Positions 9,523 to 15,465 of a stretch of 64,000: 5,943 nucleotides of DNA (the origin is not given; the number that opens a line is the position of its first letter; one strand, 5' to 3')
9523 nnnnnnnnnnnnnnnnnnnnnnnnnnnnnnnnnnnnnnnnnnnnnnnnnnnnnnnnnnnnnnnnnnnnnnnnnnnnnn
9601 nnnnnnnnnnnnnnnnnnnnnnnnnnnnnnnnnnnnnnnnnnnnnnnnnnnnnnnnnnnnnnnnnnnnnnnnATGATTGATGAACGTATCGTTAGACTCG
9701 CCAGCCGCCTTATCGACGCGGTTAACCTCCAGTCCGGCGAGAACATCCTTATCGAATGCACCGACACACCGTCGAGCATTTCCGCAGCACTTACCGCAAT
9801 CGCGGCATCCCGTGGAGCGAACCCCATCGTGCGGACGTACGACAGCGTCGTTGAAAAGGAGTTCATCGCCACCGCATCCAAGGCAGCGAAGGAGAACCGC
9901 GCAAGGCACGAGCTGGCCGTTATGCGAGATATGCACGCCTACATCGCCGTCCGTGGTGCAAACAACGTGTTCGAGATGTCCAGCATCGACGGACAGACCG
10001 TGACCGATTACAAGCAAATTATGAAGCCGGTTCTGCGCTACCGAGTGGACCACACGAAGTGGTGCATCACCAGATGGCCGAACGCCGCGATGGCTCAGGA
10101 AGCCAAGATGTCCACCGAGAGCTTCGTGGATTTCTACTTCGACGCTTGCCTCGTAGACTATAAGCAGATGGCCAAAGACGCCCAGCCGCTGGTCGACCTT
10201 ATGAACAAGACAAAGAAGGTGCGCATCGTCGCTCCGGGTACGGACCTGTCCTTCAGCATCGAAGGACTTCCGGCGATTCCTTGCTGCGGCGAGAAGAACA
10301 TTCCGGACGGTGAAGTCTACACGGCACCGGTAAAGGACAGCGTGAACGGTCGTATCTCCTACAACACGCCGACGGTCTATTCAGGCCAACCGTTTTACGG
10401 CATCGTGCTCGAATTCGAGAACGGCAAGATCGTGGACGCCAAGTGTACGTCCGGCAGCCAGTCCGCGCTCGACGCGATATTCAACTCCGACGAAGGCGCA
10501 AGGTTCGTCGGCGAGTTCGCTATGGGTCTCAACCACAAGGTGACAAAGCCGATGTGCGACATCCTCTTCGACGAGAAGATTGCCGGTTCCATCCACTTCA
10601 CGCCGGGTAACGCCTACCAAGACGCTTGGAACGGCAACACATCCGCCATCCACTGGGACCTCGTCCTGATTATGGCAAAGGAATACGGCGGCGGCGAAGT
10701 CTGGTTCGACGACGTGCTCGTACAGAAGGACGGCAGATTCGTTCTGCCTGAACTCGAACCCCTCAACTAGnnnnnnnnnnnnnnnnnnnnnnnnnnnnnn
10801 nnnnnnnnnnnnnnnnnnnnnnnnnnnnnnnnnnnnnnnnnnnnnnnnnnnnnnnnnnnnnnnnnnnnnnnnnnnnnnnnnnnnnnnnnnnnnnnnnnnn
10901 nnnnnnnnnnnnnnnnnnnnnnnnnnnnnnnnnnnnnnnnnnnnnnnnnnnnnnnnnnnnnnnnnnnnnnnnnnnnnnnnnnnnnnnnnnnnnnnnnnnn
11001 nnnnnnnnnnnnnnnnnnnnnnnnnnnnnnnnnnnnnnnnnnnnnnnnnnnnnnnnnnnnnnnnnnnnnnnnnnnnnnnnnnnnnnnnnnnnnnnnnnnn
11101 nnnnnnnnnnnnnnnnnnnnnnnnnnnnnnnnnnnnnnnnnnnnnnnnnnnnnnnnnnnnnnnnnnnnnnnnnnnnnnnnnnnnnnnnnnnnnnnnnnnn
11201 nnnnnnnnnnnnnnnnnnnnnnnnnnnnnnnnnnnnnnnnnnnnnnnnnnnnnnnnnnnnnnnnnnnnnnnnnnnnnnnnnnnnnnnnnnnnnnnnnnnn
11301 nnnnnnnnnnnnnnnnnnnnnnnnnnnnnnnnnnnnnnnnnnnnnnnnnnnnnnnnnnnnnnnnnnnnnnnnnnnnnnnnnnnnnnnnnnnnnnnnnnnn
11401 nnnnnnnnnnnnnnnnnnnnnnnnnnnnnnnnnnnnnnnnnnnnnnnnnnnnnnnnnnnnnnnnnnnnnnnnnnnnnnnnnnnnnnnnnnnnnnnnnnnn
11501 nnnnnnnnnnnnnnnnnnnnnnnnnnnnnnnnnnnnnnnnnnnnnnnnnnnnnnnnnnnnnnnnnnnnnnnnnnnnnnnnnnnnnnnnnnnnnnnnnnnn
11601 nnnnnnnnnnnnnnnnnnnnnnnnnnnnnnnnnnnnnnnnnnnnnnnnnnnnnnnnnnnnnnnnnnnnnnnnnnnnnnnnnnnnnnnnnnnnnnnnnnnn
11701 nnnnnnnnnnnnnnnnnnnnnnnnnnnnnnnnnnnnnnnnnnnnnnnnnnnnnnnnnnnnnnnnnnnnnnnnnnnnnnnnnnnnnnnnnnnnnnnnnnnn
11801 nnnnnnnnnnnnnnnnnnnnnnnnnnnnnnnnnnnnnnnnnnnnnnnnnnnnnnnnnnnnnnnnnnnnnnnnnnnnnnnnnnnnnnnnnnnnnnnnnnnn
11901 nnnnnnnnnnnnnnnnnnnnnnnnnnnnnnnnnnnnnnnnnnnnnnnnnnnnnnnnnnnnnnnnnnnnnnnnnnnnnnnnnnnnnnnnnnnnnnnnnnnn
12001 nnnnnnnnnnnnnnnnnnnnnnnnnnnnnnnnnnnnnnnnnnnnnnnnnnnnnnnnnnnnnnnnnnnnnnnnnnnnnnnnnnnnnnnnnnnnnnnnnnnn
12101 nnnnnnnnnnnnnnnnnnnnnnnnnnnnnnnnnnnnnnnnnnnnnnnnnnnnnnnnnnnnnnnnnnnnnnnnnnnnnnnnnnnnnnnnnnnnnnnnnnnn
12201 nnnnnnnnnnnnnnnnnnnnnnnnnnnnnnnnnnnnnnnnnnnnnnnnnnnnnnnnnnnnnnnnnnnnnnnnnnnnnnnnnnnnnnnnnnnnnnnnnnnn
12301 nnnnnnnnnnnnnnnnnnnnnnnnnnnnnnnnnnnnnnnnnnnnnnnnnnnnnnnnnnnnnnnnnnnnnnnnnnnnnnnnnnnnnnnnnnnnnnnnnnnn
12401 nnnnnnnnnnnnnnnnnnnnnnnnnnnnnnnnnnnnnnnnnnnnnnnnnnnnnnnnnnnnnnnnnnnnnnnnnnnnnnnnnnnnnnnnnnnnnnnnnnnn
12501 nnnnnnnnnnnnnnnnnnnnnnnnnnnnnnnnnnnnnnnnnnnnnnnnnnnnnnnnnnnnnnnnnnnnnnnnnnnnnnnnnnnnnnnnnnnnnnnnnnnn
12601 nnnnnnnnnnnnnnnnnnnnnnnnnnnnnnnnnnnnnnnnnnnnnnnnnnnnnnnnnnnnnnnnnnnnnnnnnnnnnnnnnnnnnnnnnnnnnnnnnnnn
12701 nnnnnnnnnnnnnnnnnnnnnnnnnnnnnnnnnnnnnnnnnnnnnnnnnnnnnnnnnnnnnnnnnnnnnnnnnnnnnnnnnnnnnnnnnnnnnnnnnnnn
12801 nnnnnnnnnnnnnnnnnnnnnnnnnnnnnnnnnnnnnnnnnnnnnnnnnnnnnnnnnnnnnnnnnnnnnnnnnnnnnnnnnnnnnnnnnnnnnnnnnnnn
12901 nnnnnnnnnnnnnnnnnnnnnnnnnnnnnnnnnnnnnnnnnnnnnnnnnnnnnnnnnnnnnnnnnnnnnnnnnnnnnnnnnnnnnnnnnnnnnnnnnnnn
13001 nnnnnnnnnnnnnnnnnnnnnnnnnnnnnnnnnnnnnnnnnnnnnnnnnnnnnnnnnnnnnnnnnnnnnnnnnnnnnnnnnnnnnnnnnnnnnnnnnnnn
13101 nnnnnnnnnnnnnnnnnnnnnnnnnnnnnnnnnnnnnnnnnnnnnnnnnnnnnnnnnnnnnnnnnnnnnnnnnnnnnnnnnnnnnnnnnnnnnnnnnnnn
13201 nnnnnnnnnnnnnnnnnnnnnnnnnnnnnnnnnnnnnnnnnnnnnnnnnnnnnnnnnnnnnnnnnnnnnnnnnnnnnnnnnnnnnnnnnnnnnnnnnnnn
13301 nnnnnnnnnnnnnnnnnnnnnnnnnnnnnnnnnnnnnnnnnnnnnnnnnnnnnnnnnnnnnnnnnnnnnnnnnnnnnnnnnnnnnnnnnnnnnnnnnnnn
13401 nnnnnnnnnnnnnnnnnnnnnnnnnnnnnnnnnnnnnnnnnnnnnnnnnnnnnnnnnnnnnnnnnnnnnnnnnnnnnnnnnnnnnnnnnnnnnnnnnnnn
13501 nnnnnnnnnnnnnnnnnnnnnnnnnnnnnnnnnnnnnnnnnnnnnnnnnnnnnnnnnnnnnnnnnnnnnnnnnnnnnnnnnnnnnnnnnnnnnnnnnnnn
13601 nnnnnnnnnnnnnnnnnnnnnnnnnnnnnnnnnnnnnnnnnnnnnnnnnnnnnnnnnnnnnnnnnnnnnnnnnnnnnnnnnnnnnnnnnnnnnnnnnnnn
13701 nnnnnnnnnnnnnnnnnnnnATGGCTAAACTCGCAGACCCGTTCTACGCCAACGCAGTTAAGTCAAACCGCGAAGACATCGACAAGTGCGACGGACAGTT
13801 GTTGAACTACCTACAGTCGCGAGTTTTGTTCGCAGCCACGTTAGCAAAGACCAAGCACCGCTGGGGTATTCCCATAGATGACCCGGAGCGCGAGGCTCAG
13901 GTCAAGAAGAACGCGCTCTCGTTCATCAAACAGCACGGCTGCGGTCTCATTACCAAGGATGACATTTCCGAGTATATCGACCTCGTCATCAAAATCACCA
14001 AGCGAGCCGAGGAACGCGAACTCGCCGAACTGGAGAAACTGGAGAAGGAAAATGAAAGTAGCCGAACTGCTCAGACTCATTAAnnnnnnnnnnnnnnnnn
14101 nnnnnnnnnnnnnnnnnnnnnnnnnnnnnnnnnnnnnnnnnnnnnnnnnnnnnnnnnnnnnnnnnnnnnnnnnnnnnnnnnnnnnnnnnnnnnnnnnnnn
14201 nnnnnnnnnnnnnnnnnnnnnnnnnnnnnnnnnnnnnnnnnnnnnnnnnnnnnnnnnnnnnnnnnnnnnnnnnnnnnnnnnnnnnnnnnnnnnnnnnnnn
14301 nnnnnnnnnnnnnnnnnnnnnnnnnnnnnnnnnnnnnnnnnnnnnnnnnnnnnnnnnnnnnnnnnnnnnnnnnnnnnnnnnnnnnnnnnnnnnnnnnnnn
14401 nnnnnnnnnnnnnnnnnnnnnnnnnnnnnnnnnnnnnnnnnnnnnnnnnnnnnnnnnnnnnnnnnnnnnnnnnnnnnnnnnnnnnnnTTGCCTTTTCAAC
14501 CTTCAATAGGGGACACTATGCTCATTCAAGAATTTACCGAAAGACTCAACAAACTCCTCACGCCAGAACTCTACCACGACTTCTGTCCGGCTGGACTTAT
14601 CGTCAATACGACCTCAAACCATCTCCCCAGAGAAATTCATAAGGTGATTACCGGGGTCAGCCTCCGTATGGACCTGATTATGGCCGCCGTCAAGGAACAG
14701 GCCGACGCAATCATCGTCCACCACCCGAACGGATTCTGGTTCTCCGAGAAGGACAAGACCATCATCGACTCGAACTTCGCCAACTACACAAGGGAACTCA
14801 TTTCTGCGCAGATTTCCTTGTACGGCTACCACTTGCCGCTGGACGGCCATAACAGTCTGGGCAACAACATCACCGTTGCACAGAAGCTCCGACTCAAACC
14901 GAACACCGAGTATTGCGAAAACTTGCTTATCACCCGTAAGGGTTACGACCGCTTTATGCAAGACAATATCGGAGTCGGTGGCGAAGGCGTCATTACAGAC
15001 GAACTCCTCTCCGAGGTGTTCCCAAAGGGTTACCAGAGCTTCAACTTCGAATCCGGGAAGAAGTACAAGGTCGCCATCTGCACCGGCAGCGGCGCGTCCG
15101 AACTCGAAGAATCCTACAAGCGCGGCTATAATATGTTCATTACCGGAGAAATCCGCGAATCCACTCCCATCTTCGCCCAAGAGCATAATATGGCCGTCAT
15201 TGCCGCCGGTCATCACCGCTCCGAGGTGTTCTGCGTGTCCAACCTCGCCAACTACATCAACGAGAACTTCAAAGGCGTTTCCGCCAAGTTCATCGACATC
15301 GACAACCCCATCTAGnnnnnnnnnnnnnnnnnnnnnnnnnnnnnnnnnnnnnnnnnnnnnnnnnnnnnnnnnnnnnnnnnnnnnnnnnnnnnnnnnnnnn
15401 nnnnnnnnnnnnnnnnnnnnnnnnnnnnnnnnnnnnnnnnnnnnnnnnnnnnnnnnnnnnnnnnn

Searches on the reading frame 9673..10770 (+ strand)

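Call 30: search_protein_families(library=pfam, proteins=[window:9673-10770:+], max_evalue=0.001)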
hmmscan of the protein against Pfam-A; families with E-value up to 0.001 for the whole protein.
window:9673-10770:+ (365 aa): 1 family
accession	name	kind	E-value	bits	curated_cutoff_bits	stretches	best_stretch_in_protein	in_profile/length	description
PF02073.20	Peptidase_M29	-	1.9e-50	172.3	27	1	16-332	16-381/406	Thermophilic metalloprotease (M29)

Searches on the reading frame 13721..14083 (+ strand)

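Call 29: search_protein_families(library=pfam, proteins=[window:13721-14083:+], max_evalue=0.01)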
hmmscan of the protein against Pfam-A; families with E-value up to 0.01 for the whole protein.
window:13721-14083:+ (120 aa): 1 family
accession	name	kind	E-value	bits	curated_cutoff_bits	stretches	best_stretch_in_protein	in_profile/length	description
PF01817.26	CM_2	-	1.6e-11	44.7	27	1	17-97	2-79/80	Chorismate mutase type II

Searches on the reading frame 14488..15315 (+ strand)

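Call 29: search_protein_families(library=pfam, proteins=[window:14488-15315:+], max_evalue=0.01)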
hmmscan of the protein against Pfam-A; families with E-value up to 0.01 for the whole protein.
window:14488-15315:+ (275 aa): 1 family
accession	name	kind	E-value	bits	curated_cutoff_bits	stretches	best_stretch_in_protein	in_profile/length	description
PF01784.24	DUF34_NIF3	-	2.7e-46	158.7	23.4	1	11-273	1-255/256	Duf34/NIF3 (NGG1p interacting factor 3)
